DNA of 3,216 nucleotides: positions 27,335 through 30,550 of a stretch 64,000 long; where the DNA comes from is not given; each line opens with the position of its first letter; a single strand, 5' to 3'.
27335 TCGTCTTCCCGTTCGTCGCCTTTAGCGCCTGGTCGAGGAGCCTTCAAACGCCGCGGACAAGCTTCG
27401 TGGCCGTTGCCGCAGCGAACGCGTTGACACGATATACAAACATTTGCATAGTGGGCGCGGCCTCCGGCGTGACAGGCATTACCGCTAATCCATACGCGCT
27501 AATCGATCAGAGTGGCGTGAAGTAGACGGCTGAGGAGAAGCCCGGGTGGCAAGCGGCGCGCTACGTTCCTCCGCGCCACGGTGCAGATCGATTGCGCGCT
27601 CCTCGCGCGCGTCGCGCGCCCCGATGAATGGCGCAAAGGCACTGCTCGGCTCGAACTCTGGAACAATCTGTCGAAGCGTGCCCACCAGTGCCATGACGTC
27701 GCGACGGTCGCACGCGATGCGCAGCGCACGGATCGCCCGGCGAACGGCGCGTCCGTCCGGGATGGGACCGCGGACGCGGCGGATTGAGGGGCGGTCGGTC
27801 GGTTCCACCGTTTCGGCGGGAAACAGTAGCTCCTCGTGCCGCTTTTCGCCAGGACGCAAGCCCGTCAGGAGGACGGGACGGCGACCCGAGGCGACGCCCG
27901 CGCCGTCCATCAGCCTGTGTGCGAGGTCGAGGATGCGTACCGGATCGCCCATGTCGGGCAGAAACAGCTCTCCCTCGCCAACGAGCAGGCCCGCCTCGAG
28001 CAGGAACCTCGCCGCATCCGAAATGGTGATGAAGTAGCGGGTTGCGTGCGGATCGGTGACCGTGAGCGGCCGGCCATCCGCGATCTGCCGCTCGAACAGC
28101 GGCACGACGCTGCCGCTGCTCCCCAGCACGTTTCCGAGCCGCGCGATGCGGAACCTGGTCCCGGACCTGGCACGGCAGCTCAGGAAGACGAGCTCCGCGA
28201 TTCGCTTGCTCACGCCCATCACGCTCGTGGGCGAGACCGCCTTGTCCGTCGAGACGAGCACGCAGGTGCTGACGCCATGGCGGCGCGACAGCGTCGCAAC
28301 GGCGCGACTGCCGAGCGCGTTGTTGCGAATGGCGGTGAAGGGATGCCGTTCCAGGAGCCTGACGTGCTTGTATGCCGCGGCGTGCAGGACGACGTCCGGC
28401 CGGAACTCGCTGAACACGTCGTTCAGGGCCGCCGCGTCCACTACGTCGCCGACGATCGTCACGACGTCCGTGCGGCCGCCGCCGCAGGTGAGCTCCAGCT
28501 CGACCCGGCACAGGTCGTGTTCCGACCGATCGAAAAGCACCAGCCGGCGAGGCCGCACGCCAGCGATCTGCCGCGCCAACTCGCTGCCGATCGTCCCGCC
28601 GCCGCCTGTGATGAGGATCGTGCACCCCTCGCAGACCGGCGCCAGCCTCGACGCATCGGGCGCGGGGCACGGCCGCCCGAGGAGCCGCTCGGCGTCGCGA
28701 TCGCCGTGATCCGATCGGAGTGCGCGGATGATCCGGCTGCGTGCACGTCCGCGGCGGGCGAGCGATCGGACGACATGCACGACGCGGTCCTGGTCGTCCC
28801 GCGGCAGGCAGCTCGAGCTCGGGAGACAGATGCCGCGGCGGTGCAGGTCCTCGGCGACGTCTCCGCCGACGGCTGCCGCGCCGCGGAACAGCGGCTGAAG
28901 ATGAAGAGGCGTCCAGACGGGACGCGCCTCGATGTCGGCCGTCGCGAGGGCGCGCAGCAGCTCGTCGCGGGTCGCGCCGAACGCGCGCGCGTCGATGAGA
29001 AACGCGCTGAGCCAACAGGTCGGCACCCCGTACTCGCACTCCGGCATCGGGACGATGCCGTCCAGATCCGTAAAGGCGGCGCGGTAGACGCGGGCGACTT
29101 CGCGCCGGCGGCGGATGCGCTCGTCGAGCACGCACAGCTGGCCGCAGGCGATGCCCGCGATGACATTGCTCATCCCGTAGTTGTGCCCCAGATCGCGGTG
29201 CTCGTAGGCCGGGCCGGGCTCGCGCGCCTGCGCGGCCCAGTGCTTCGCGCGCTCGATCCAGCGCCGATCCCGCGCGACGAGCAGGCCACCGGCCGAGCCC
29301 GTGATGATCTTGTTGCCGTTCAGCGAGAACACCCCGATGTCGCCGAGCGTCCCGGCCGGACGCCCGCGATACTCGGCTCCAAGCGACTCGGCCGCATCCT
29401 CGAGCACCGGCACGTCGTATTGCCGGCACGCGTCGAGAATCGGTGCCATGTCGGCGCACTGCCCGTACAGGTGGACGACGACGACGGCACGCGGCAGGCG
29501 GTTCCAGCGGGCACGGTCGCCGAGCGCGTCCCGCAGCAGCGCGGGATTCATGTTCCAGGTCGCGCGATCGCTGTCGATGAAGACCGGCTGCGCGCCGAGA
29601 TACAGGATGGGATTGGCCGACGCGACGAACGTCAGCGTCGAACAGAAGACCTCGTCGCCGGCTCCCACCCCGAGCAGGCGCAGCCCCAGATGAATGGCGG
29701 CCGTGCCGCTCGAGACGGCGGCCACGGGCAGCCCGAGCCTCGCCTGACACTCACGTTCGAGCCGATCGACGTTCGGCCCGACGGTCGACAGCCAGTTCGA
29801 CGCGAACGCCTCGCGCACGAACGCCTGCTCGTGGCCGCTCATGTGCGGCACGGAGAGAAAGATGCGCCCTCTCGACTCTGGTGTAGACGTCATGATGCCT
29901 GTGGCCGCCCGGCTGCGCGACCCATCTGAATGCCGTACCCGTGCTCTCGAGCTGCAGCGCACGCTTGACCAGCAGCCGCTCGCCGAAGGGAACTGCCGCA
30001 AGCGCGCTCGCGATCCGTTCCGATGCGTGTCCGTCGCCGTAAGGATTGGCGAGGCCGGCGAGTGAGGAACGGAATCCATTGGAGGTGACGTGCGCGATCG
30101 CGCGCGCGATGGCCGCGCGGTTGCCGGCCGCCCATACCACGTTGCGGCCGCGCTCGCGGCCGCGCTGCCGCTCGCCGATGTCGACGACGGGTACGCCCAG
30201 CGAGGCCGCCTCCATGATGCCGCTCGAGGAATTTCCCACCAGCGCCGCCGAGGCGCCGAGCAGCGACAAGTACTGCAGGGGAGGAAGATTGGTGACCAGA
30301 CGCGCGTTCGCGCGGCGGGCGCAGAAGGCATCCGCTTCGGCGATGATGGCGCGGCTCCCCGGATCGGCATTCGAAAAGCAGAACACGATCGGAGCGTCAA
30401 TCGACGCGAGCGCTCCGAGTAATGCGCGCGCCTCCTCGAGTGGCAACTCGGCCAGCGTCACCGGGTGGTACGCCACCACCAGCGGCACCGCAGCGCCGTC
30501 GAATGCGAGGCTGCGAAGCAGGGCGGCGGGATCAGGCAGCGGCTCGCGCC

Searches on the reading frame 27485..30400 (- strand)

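Call 64: search_protein_families(library=pfam, proteins=[window:27485-30400:-], max_evalue=0.0001)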
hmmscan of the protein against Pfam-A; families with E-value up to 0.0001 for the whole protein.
window:27485-30400:- (971 aa): 7 families
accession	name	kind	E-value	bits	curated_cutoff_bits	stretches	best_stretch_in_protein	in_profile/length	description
PF02719.21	Polysacc_synt_2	-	2.2e-92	309.8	20.2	1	595-876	1-291/293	Polysaccharide biosynthesis protein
PF01041.23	DegT_DnrJ_EryC1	-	1.8e-86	291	19.8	1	189-544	5-359/360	DegT/DnrJ/EryC1/StrS aminotransferase family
PF01370.27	Epimerase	-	2.1e-23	83.4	20.9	1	595-801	1-222/240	NAD dependent epimerase/dehydratase family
PF04321.23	RmlD_sub_bind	-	6.6e-14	52.1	27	1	594-720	2-103/287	RmlD substrate binding domain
PF16363.11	GDP_Man_Dehyd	-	3.8e-12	46.8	27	1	596-719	1-130/332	GDP-mannose 4,6 dehydratase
PF08659.16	KR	-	4.7e-06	27.1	22.6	1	594-686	2-100/180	KR domain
PF01073.25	3Beta_HSD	-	1.9e-05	24.3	22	1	596-725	1-123/280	3-beta hydroxysteroid dehydrogenase/isomerase family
